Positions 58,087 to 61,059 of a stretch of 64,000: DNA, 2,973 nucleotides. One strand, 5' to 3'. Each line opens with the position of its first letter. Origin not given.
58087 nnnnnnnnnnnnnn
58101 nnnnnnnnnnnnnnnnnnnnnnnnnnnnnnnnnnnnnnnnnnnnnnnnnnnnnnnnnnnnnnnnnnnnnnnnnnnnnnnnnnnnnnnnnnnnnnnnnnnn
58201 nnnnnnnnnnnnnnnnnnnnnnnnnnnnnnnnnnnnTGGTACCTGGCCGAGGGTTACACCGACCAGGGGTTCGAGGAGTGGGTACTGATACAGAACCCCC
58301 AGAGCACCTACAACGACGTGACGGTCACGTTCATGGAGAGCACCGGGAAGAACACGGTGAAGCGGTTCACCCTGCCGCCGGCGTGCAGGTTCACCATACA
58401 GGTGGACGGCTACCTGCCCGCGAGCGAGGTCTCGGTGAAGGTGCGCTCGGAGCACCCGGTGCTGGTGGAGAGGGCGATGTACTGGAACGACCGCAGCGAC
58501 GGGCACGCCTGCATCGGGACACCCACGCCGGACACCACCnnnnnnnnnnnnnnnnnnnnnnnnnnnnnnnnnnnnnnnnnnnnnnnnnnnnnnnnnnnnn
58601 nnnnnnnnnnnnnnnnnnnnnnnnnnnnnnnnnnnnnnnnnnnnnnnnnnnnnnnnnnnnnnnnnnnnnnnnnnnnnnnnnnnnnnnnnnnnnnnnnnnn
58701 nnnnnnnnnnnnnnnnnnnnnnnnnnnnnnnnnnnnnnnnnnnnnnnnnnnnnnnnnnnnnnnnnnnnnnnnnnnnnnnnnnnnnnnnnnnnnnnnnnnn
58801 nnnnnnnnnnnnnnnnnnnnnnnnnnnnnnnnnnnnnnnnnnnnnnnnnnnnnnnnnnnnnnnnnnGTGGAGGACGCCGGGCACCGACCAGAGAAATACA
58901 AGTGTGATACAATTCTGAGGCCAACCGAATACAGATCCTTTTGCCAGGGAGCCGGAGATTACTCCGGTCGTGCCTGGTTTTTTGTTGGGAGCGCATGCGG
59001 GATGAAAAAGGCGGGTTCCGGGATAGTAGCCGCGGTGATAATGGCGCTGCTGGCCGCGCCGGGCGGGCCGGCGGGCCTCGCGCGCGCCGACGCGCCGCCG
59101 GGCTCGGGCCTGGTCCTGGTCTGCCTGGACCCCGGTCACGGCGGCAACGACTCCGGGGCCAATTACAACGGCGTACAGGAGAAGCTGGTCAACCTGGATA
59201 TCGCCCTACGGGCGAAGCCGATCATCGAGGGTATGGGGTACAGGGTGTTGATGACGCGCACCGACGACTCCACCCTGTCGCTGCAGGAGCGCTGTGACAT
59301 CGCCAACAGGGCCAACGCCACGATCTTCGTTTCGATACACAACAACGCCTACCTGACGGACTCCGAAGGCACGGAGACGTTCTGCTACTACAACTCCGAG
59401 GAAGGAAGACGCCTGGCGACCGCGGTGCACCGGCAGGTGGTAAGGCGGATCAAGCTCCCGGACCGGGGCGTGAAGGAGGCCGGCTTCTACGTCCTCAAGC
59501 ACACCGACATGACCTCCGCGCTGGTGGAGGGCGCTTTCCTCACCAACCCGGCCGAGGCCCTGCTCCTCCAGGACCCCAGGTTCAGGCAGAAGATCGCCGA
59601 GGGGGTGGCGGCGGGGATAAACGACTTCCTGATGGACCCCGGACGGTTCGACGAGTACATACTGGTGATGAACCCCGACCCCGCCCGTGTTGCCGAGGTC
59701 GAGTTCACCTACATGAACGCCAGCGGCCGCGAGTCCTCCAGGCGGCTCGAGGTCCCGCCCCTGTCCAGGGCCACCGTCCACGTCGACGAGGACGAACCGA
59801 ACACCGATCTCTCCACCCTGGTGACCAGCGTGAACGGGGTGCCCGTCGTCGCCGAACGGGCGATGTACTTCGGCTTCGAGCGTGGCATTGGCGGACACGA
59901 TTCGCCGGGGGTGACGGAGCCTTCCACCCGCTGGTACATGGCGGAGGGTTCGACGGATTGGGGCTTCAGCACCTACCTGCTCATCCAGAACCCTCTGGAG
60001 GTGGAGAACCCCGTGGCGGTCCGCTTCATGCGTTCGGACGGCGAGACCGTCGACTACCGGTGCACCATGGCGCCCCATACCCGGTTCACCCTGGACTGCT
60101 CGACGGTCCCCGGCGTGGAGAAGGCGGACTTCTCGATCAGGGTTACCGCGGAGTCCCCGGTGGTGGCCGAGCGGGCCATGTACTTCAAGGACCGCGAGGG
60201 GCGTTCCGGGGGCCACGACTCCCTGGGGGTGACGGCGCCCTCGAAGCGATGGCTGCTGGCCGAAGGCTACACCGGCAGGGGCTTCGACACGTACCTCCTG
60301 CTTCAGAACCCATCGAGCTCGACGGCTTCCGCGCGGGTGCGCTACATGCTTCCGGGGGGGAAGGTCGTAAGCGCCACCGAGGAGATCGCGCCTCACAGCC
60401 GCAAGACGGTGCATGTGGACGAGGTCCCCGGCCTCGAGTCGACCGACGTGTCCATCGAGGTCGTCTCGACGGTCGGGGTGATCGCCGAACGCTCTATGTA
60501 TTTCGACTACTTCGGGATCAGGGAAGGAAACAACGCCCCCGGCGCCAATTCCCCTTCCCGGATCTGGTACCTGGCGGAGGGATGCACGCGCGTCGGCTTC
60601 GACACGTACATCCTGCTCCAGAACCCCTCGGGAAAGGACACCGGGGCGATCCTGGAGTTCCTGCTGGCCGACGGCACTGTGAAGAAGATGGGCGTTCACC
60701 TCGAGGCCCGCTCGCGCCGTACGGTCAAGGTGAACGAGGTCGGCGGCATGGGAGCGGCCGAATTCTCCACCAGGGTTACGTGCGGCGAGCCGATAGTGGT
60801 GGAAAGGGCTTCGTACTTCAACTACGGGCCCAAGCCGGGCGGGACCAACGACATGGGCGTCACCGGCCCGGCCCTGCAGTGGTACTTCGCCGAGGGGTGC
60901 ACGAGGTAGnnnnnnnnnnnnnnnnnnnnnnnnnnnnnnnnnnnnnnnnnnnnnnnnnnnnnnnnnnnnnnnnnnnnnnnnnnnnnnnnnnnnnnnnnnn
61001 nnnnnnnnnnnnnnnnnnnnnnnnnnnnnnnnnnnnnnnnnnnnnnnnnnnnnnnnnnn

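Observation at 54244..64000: Cluster of secreted enzymes sharing one four-repeat module: candidate cell-surface multi-enzyme system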

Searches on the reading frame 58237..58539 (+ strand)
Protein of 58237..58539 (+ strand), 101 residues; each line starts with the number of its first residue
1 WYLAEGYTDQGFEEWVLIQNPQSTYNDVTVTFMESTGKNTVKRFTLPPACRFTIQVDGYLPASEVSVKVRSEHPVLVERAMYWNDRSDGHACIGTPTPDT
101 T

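Call 18: search_protein_families(library=pfam, proteins=[window:58237-58539:+], max_evalue=10)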
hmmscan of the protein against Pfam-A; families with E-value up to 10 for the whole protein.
seq(101 aa): 3 families
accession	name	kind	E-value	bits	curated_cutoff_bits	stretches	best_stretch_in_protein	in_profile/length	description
PF18986.5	DUF5719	-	0.034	13.7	26.2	1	6-72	58-128/319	Family of unknown function (DUF5719)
PF17218.8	CBX7_C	-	0.09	13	22.2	1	24-35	19-30/33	CBX family C-terminal motif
PF14728.12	PTHB1_GAE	-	0.13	13.3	27.4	1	48-80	4-36/88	PTHB1 GAE domain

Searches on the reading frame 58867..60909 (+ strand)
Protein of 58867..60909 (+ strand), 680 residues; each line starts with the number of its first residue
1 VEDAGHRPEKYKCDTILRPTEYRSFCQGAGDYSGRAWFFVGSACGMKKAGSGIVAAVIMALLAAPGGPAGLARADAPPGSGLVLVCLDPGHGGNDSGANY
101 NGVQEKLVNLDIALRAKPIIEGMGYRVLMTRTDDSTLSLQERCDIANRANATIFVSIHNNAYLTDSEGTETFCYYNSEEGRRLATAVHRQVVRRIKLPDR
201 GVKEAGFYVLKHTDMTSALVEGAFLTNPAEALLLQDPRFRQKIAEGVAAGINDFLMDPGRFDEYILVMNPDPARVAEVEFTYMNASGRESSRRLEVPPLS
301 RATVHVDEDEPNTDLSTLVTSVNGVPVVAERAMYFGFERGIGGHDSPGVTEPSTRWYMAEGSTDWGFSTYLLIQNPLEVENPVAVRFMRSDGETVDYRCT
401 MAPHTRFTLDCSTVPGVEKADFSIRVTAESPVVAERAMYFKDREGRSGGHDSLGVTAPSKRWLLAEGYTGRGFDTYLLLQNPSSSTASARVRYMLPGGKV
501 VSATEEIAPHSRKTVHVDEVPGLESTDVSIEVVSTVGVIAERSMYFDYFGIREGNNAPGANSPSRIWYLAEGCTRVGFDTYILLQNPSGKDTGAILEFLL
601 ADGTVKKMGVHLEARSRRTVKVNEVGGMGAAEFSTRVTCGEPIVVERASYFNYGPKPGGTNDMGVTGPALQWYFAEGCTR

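Call 3: search_protein_families(library=pfam, proteins=[window:58867-60909:+], max_evalue=0.01)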
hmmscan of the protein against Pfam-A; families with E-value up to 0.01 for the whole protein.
window:58867-60909:+ (680 aa): 2 families
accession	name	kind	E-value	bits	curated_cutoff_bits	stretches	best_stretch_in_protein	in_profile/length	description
PF01520.23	Amidase_3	-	1.8e-53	181.6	27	1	85-252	1-173/174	N-acetylmuramoyl-L-alanine amidase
PF18986.5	DUF5719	-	7.3e-16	58.6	26.2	1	456-540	47-133/319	Family of unknown function (DUF5719)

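Call 41: search_protein_families(library=ncbifam, proteins=[window:59002-60909:+], max_evalue=0.001)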
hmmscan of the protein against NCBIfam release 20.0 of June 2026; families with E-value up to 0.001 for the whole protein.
window:59002-60909:+ (635 aa): 6 families
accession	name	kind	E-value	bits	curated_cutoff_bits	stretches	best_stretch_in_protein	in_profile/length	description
TIGR02883.1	spore_cwlD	equivalog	3.1e-37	128.5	221.55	1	40-209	3-189/189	N-acetylmuramoyl-L-alanine amidase CwlD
NF007652.1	PRK10319.1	equivalog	7.6e-29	100.9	400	2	32-131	52-154/291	N-acetylmuramoyl-L-alanine amidase AmiA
NF038267.1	amidase_AmiC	exception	2.5e-24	85.7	700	2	38-125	187-277/407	N-acetylmuramoyl-L-alanine amidase AmiC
NF007751.0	PRK10431.1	equivalog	6.2e-19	67.9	532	2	28-117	183-273/445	N-acetylmuramoyl-L-alanine amidase AmiB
NF038140.1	amidase_Rv3717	exception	1.1e-11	44.6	335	1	53-211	60-232/233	Rv3717 family N-acetylmuramoyl-L-alanine amidase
NF050040.1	horm_taper_TftA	equivalog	4.2e-06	25.7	500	1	91-209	57-183/450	hormogonium tapered terminus morphoprotein TftA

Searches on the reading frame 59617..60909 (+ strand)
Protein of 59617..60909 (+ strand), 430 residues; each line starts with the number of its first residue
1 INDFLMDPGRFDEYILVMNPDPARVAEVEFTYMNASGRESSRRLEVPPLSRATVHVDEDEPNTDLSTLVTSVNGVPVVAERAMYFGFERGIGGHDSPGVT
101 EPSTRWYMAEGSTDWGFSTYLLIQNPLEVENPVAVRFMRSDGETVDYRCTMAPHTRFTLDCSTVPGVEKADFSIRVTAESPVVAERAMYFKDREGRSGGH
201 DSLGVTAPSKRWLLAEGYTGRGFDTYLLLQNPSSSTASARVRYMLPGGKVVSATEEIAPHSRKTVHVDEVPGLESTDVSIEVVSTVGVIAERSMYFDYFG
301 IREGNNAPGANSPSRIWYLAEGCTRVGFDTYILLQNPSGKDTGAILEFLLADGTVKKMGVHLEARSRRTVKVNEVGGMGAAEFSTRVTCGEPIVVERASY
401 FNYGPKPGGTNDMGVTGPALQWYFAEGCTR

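Call 9: search_solved_structures(query=window:59617-60909:+, max_evalue=1, show_alignments=2)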
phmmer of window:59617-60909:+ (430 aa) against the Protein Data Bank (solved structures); distinct sequences matched with E-value up to 1: 0.

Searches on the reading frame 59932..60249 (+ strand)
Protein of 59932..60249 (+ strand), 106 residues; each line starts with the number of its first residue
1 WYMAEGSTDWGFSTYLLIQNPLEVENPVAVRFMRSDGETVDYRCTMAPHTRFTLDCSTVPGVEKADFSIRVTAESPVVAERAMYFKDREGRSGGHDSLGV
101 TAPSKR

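Call 18: search_protein_families(library=pfam, proteins=[window:59932-60249:+], max_evalue=10)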
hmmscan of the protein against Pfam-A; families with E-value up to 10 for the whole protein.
seq(106 aa): 1 family
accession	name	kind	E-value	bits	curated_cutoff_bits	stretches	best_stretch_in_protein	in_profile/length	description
PF18986.5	DUF5719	-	0.0042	16.7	26.2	1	6-98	58-152/319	Family of unknown function (DUF5719)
